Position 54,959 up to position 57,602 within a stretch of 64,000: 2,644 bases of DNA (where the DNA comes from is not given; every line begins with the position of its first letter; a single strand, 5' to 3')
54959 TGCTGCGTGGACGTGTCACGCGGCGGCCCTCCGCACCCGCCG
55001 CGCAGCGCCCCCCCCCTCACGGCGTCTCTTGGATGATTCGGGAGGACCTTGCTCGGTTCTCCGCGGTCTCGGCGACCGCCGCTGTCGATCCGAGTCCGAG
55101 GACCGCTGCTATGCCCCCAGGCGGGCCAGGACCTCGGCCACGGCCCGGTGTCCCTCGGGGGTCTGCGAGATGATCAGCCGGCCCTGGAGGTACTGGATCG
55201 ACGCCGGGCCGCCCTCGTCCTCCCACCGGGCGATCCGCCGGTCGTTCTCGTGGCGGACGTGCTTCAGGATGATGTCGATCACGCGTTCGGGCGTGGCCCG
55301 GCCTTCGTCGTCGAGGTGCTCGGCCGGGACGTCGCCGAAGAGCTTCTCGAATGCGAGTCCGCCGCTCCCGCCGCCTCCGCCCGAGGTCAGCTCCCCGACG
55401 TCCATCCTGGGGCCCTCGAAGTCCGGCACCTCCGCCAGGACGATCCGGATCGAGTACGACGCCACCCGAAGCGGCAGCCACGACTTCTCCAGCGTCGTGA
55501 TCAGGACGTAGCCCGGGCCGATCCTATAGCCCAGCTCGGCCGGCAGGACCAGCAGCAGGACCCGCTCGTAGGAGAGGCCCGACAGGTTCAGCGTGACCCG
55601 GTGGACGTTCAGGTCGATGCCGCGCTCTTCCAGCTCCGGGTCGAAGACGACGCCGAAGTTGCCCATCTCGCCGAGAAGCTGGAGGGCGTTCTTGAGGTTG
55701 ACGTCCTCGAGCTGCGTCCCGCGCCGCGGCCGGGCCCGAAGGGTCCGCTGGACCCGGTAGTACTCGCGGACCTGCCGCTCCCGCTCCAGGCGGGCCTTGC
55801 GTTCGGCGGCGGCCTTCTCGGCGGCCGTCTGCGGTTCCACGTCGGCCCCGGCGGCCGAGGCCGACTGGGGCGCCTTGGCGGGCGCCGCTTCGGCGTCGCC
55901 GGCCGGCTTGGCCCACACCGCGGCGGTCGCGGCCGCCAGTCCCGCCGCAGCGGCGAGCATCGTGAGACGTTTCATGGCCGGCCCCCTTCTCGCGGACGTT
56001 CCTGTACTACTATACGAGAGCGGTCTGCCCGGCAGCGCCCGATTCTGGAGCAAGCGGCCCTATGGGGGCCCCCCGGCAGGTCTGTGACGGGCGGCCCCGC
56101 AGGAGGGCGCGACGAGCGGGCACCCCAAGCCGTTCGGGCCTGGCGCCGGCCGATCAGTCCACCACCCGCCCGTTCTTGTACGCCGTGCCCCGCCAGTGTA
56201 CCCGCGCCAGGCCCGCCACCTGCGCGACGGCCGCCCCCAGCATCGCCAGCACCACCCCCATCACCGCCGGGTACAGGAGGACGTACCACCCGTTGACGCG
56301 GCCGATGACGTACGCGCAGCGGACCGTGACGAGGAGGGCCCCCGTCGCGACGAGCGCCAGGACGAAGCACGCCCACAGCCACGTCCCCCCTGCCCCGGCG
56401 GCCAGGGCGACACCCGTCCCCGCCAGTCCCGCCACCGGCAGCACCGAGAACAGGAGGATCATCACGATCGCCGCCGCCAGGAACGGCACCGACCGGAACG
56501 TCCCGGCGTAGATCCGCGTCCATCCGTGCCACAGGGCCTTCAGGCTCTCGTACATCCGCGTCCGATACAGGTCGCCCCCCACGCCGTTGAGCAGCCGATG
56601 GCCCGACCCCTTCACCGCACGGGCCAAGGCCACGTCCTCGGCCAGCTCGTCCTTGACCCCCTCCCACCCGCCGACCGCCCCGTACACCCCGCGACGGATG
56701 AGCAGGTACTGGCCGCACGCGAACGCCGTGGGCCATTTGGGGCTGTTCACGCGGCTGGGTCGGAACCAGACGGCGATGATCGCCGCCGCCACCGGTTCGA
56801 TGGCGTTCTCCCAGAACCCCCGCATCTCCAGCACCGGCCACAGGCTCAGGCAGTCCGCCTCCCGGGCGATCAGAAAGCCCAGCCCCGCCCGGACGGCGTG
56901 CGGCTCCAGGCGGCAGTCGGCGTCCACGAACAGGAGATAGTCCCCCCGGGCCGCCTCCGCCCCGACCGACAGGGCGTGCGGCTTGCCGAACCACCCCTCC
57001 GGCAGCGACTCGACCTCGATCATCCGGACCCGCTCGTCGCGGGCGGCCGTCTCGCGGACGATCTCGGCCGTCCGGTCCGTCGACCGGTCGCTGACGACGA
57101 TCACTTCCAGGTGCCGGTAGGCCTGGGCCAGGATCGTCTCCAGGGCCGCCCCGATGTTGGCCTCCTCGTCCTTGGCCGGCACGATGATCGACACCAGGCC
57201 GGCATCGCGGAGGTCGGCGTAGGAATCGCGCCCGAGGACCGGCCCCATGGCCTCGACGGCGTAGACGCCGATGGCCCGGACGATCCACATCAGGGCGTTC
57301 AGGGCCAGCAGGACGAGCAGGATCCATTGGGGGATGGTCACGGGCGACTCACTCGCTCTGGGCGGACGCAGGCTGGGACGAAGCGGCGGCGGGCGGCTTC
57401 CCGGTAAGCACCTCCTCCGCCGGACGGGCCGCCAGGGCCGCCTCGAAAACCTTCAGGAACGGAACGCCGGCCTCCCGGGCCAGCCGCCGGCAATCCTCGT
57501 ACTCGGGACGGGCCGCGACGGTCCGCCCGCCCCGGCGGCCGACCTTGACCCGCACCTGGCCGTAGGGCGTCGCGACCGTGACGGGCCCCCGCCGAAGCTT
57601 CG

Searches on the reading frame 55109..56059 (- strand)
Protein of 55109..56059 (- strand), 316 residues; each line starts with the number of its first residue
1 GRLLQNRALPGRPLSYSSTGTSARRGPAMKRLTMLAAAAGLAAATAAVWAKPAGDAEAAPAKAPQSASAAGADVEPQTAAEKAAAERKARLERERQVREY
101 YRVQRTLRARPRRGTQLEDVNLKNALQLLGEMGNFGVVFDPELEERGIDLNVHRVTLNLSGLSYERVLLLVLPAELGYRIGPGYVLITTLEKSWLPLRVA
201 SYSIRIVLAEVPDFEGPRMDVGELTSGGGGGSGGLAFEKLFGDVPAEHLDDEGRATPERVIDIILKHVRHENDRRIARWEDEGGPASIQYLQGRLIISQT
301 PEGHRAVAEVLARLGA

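Call 30: search_protein_families(library=pfam, proteins=[window:55109-56059:-], max_evalue=0.01)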
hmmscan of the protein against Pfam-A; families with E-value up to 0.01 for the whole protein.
window:55109-56059:- (316 aa): 1 family
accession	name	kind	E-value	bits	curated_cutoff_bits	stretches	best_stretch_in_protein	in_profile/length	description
PF12037.13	ATAD3_N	-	0.0028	17.4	25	1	71-123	156-208/265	ATPase family AAA domain-containing protein 3, N-terminal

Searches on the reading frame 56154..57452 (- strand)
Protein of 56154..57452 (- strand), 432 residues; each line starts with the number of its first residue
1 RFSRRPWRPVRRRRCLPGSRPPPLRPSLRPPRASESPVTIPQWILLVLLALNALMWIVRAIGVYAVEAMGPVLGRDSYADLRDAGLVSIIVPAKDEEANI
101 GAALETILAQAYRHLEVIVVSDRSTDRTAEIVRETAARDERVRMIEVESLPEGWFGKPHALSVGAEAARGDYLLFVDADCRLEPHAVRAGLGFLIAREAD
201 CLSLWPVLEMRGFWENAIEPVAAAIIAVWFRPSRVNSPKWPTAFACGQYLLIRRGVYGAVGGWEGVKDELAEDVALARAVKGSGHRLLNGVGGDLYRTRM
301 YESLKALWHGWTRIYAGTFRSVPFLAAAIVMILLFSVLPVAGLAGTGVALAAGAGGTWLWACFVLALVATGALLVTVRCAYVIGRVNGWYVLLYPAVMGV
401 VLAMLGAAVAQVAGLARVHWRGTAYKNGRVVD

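Call 30: search_protein_families(library=pfam, proteins=[window:56154-57452:-], max_evalue=0.01)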
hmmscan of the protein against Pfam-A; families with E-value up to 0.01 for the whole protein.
window:56154-57452:- (432 aa): 5 families
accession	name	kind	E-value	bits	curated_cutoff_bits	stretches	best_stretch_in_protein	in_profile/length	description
PF00535.33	Glycos_transf_2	-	9.4e-28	97.7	23.3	1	88-257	1-164/168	Glycosyl transferase family 2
PF13641.12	Glyco_tranf_2_3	-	1.3e-18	68.4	27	1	87-287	3-201/230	Glycosyltransferase like family 2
PF13506.12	Glyco_transf_21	-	3.1e-11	43.5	21.7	1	156-289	17-146/174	Glycosyl transferase family 21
PF10111.15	Glyco_tranf_2_2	-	7.1e-08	32.7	27.3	1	88-184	1-96/276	Glycosyltransferase like family 2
PF13704.12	Glyco_tranf_2_4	-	0.00063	20.6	27.5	1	95-179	2-81/98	Glycosyl transferase family 2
